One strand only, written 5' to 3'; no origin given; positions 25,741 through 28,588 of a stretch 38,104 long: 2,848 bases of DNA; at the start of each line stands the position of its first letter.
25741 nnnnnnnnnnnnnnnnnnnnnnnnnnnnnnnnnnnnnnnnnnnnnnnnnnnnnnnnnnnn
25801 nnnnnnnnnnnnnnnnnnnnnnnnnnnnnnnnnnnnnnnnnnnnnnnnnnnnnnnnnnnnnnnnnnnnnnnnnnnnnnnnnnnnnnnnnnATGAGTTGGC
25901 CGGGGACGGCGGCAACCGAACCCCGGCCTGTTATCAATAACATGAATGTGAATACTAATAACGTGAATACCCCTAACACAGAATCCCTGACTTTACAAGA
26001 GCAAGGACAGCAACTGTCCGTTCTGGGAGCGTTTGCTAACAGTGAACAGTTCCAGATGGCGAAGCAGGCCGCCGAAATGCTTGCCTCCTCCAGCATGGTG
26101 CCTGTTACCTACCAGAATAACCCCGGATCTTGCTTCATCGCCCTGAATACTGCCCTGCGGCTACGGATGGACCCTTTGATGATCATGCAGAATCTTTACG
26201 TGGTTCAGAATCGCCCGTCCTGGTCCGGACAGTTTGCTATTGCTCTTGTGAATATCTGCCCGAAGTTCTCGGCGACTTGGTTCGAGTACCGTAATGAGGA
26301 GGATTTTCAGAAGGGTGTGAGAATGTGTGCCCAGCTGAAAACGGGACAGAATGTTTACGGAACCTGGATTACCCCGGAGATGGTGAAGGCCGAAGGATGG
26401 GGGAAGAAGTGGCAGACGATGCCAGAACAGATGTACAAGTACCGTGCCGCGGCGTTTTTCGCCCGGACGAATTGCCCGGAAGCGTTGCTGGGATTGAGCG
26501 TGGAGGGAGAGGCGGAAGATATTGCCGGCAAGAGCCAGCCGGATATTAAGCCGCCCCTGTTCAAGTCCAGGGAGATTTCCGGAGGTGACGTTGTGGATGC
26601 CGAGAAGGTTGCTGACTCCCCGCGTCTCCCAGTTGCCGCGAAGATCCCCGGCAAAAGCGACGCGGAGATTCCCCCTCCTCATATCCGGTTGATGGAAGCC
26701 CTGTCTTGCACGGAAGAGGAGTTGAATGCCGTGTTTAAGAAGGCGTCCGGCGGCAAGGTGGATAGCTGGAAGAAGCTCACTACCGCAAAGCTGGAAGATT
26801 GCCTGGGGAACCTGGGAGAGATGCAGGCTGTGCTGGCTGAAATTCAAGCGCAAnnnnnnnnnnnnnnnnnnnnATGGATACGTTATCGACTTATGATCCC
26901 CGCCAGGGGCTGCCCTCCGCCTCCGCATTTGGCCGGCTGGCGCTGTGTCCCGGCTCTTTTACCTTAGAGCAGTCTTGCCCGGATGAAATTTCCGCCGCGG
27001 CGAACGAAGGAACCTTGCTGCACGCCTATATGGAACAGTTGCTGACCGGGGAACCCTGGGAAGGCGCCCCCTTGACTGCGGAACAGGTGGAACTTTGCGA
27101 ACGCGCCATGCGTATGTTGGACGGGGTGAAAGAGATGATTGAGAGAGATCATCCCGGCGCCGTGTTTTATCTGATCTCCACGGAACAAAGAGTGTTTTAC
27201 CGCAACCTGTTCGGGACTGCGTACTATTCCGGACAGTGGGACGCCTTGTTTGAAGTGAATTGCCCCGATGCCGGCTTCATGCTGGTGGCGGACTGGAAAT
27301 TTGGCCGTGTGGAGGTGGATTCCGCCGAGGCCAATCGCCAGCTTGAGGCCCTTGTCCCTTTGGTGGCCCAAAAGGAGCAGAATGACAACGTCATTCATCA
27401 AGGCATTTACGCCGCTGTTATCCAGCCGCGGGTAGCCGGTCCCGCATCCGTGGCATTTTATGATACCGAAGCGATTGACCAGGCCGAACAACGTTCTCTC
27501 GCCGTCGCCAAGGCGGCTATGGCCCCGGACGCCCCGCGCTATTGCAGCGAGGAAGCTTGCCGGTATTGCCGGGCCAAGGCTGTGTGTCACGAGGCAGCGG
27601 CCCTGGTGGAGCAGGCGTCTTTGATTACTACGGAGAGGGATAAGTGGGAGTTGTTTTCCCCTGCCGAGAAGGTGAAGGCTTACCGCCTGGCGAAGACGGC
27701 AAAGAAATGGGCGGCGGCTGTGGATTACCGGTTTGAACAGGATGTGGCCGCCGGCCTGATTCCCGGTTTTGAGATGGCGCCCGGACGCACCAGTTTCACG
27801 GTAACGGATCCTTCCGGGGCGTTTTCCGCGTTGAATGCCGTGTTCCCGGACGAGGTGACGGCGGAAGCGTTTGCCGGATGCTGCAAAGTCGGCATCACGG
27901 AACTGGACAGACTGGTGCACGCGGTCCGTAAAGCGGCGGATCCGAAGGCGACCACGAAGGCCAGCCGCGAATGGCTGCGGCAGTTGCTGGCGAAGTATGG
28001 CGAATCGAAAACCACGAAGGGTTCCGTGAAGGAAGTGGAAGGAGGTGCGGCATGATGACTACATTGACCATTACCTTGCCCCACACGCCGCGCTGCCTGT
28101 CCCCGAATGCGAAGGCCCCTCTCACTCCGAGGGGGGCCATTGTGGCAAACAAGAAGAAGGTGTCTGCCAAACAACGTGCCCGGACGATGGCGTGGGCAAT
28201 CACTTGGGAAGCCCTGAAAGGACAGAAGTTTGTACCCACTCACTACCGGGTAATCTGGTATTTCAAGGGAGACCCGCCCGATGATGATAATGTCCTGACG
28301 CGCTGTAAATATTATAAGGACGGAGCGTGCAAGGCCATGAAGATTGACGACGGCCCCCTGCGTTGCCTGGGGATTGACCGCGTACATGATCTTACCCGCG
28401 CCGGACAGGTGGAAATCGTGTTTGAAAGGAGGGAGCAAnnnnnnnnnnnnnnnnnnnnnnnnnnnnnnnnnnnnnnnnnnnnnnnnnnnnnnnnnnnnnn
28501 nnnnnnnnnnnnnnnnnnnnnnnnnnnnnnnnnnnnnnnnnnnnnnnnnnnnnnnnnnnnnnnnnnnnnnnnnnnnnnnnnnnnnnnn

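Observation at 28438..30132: Orphan C5-methyltransferase with five tandem TRD-like repeats and a non-canonical SCEC catalytic motif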

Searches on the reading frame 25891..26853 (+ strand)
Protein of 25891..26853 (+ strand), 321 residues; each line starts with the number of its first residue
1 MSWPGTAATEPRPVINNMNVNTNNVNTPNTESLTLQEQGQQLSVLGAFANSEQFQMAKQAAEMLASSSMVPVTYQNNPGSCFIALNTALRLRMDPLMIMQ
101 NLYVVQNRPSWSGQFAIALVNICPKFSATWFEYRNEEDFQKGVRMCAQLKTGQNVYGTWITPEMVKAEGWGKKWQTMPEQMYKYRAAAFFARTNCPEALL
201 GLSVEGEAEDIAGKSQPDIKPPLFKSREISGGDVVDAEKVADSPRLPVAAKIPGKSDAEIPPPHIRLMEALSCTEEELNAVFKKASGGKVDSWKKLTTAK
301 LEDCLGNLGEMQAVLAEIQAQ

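Call 25: search_protein_families(library=phrogs, proteins=[window:25891-26853:+], max_evalue=0.001)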
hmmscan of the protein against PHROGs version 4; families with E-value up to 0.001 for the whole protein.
window:25891-26853:+ (321 aa): 2 families
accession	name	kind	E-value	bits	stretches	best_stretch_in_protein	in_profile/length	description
phrog_561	-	DNA, RNA and nucleotide metabolism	2.1e-51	177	1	28-218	282-475/633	RecT-like ssDNA annealing protein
phrog_4171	-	DNA, RNA and nucleotide metabolism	1.5e-11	45.6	1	30-261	16-263/392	RecT-like ssDNA annealing protein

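Call 71: search_protein_families(library=pfam, proteins=[window:25891-26853:+], max_evalue=0.01)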
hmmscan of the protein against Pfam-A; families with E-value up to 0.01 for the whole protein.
window:25891-26853:+ (321 aa): 2 families
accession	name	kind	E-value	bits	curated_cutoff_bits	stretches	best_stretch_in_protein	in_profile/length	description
PF03837.19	RecT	-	2.6e-05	24.3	24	0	141-215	112-194/198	RecT family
PF03588.20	Leu_Phe_trans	-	0.0054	16.7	22.7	1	129-167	51-88/171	Leucyl/phenylalanyl-tRNA protein transferase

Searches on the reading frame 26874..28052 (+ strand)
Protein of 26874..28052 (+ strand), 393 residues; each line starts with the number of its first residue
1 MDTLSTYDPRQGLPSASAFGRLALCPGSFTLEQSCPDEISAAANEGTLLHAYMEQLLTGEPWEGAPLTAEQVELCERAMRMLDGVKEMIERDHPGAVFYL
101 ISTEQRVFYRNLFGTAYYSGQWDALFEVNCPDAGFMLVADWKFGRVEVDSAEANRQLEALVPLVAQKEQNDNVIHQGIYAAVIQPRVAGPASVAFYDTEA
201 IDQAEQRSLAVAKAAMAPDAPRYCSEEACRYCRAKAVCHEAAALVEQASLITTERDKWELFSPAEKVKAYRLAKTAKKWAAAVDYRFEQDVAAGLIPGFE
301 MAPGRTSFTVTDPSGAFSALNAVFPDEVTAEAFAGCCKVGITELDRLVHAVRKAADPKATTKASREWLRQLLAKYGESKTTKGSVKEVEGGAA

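Call 25: search_protein_families(library=phrogs, proteins=[window:26874-28052:+], max_evalue=0.001)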
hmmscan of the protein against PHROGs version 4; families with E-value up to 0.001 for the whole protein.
window:26874-28052:+ (393 aa): 1 family
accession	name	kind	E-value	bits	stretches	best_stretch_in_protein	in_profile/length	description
phrog_69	-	DNA, RNA and nucleotide metabolism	2.5e-29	103.7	1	12-319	88-405/501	exonuclease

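Call 71: search_protein_families(library=pfam, proteins=[window:26874-28052:+], max_evalue=0.01)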
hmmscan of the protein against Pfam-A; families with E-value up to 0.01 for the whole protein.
window:26874-28052:+ (393 aa): 2 families
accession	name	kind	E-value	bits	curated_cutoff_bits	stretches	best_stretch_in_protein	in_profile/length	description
PF10926.14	DUF2800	-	1e-27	97.8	21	1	15-322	5-315/368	Protein of unknown function (DUF2800)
PF12705.13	PDDEXK_1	-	1.1e-08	35.7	22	1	15-239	3-247/247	PD-(D/E)XK nuclease superfamily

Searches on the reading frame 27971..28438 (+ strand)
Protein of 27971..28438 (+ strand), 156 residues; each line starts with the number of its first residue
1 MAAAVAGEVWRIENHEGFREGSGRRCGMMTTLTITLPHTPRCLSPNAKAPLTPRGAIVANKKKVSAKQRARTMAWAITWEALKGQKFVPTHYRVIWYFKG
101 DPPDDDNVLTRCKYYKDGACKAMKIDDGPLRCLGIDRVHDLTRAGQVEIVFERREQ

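Call 25: search_protein_families(library=phrogs, proteins=[window:27971-28438:+], max_evalue=0.001)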
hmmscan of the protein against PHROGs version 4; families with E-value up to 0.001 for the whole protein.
window:27971-28438:+ (156 aa): 0 families

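Call 71: search_protein_families(library=pfam, proteins=[window:28061-28438:+], max_evalue=0.01)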
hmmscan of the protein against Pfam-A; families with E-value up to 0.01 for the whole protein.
window:28061-28438:+ (126 aa): 0 families
